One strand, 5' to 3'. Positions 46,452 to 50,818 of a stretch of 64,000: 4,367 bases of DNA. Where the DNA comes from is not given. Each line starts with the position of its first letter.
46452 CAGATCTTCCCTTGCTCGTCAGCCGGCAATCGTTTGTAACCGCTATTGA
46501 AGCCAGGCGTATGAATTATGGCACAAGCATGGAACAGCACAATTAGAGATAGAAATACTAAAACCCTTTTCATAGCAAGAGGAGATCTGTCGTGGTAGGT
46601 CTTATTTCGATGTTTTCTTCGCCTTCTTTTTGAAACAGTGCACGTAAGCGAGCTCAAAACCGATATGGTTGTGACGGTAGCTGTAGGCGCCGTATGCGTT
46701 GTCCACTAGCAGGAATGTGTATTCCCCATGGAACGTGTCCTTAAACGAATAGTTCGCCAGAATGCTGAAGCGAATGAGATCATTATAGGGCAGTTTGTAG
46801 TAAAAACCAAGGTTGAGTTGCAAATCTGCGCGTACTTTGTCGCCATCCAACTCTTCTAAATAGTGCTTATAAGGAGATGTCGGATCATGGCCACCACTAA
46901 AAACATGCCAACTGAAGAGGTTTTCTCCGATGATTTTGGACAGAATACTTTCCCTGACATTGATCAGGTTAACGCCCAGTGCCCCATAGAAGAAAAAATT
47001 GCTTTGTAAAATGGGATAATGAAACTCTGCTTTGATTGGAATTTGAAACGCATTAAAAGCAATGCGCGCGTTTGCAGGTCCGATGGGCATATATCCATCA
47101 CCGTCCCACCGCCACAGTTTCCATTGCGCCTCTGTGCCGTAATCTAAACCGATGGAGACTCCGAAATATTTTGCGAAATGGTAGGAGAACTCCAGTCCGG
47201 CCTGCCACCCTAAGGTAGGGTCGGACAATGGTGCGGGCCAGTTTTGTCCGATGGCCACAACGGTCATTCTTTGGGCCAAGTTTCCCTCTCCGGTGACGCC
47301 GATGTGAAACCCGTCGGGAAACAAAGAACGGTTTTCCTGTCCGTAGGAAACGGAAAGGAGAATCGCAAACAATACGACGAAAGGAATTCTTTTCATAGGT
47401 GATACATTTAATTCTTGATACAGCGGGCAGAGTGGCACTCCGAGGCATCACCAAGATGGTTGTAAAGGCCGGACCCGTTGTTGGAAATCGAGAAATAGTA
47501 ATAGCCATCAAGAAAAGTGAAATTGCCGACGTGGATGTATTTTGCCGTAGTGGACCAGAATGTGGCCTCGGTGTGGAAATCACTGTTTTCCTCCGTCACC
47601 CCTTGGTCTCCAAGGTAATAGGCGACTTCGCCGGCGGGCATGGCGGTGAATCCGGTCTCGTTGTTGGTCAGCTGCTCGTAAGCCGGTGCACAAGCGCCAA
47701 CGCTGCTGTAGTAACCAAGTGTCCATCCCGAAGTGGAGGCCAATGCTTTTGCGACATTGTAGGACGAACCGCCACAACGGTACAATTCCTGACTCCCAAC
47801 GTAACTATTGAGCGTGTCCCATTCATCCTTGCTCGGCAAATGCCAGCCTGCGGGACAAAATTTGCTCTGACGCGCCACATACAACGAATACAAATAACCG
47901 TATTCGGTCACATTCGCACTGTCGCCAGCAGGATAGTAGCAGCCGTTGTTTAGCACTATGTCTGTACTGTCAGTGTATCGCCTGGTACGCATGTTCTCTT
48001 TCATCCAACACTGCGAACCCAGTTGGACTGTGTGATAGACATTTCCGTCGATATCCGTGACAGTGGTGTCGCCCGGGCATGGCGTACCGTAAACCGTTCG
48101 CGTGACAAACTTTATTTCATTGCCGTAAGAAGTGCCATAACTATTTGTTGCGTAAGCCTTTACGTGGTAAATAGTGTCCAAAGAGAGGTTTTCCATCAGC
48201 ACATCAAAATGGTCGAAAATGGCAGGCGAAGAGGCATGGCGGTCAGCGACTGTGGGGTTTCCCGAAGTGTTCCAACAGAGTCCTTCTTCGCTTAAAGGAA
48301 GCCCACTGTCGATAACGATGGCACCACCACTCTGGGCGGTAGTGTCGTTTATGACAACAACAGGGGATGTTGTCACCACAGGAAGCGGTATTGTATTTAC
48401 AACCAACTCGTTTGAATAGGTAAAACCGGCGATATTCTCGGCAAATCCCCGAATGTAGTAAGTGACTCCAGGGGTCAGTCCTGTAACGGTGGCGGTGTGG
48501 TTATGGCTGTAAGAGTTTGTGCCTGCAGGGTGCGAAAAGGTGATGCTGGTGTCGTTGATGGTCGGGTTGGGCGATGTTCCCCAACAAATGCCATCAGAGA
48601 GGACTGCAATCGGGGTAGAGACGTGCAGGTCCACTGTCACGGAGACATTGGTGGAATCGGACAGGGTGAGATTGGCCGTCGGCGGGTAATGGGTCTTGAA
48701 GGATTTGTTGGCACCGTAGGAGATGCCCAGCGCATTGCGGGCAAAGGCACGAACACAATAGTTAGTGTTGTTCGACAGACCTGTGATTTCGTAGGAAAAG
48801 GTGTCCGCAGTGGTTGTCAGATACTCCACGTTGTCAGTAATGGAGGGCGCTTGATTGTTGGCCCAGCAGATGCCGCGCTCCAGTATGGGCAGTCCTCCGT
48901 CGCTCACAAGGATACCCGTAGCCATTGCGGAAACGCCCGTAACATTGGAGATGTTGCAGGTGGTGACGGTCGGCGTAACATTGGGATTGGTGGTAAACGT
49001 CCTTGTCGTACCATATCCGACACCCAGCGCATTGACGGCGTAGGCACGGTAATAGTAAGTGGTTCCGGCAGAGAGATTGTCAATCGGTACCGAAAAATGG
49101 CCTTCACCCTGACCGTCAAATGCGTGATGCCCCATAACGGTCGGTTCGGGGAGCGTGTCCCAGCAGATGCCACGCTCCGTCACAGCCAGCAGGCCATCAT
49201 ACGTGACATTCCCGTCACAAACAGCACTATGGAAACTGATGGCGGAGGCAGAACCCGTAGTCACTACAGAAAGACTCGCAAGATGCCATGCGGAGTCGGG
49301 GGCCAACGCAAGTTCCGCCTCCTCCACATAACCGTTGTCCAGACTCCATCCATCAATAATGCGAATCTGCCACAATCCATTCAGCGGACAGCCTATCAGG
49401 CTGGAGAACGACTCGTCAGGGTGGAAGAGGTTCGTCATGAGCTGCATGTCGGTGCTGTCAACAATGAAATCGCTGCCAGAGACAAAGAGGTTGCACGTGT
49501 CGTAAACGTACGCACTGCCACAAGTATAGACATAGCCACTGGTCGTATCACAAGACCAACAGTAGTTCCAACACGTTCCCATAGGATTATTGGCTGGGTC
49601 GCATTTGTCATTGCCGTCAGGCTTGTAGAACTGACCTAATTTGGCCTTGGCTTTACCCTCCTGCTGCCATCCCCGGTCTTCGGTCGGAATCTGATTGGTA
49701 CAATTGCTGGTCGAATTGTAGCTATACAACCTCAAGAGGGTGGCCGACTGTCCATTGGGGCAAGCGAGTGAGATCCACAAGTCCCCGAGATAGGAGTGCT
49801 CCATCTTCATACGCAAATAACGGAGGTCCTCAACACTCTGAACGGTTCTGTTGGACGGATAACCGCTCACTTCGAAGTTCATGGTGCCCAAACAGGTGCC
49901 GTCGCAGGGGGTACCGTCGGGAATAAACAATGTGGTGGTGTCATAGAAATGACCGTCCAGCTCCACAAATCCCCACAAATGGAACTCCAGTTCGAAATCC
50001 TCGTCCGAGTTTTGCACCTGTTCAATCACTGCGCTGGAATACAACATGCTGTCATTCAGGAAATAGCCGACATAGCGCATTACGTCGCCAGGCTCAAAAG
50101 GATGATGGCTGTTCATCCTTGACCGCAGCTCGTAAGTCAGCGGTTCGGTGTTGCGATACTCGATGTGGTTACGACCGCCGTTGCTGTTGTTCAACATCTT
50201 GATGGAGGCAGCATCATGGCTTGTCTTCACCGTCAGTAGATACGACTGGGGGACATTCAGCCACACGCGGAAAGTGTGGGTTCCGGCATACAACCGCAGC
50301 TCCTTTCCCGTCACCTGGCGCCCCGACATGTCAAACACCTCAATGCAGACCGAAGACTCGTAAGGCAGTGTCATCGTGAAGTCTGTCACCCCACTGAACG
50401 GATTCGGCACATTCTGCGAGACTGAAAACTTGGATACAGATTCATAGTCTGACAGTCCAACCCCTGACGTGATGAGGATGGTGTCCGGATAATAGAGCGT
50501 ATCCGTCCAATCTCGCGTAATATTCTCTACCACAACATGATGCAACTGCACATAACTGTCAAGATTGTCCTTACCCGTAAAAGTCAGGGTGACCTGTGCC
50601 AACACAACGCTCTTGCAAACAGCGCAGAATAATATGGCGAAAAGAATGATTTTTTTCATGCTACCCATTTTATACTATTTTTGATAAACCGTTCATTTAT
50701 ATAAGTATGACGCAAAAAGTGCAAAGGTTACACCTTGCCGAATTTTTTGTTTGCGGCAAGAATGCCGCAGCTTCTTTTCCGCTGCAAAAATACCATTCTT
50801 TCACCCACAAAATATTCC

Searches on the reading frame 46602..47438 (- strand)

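Call 10: search_protein_families(library=pfam, proteins=[window:46602-47438:-], max_evalue=0.01)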
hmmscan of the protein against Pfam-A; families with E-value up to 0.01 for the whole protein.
window:46602-47438:- (278 aa): 2 families
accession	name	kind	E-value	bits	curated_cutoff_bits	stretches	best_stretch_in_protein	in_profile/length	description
PF13568.12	OMP_b-brl_2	-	2.8e-05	24.7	27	1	34-158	3-115/175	Outer membrane protein beta-barrel domain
PF13505.12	OMP_b-brl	-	0.00048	20.8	28.7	1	77-247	43-158/175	Outer membrane protein beta-barrel domain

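Call 19: search_protein_families(library=ncbifam, proteins=[window:46602-47438:-], max_evalue=0.01)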
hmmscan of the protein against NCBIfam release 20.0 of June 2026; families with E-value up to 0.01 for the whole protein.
window:46602-47438:- (278 aa): 0 families

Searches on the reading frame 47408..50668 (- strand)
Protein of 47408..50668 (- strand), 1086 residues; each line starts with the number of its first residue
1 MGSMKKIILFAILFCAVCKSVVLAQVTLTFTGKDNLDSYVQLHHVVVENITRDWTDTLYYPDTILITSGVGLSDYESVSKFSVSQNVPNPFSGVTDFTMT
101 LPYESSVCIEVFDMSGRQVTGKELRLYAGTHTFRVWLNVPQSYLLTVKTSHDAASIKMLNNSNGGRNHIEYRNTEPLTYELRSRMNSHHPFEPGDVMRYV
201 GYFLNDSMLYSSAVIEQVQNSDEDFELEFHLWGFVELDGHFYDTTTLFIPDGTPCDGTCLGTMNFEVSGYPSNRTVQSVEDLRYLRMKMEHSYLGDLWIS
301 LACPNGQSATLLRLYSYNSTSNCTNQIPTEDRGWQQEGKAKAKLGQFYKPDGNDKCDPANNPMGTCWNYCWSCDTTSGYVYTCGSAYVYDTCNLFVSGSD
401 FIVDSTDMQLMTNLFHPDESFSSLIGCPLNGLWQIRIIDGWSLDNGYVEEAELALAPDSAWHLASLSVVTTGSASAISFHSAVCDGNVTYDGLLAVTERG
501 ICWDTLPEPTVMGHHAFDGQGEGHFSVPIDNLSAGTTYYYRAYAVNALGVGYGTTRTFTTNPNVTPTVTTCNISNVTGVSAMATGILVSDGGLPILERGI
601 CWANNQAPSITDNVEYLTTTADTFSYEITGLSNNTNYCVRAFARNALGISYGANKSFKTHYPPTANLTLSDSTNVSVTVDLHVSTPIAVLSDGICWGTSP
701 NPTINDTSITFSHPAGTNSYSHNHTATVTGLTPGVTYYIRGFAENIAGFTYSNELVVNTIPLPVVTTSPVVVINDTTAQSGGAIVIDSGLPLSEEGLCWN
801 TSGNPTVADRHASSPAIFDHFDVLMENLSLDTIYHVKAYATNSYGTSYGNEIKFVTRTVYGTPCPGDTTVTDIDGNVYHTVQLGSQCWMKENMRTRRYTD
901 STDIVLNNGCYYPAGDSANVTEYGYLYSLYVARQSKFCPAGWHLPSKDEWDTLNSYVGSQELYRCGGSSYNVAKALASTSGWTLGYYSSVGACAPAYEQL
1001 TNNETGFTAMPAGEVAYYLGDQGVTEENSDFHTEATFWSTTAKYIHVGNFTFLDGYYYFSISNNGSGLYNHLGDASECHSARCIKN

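Call 6: search_protein_families(library=pfam, proteins=[window:47408-50668:-], max_evalue=1)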
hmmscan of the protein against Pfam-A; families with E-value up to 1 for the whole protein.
window:47408-50668:- (1086 aa): 8 families
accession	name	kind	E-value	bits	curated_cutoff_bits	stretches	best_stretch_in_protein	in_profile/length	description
PF09603.15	Fib_succ_major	-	2.7e-25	90.1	33.9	1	881-1053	1-166/187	Fibrobacter succinogenes major domain (Fib_succ_major)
PF16656.11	Pur_ac_phosph_N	-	1.2e-13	51.8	30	3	688-745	24-82/93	Purple acid Phosphatase, N-terminal domain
PF00041.27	fn3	-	4.2e-10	40.1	25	3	698-753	22-79/84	Fibronectin type III domain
PF25059.1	FN3_DSCAM-DSCAML_C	-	3.8e-08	34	39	1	720-759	41-79/89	DSCAM/DSCAML C-terminal Fn3-like domain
PF01483.27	P_proprotein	-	3.1e-07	30.8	21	1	286-319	7-41/86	Proprotein convertase P-domain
PF16974.11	NAR2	-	0.019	14.9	26.6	1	522-563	90-133/142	High-affinity nitrate transporter accessory, Ig-like domain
PF16655.11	PhoD_N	-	0.068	14.2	30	0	525-557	59-90/90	PhoD-like phosphatase, N-terminal domain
PF18962.6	Por_Secre_tail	-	0.1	13.3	27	1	88-149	3-64/75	Secretion system C-terminal sorting domain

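Call 7: search_protein_families(library=ncbifam, proteins=[window:47408-50668:-], max_evalue=1)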
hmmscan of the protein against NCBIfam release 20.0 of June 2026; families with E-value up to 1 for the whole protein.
window:47408-50668:- (1086 aa): 4 families
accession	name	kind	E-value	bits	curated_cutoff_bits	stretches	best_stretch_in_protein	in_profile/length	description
NF049889.1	AlphArabdaseBT0360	equivalog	5.8e-27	94.5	600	4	563-657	32-127/639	arabinan endo-1,5-alpha-L-arabinosidase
TIGR02145.1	Fib_succ_major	domain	4.6e-26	92.6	41.65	1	874-1086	7-176/176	FISUMP domain-containing protein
NF045522.1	MXAN_2561_fam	equivalog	0.0004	19.9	150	0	615-644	212-241/304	MXAN_2561 family MXYO-CTERM-anchored protein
TIGR04183.1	Por_Secre_tail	domain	0.011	15.7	23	1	88-156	3-67/72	T9SS type A sorting domain-containing protein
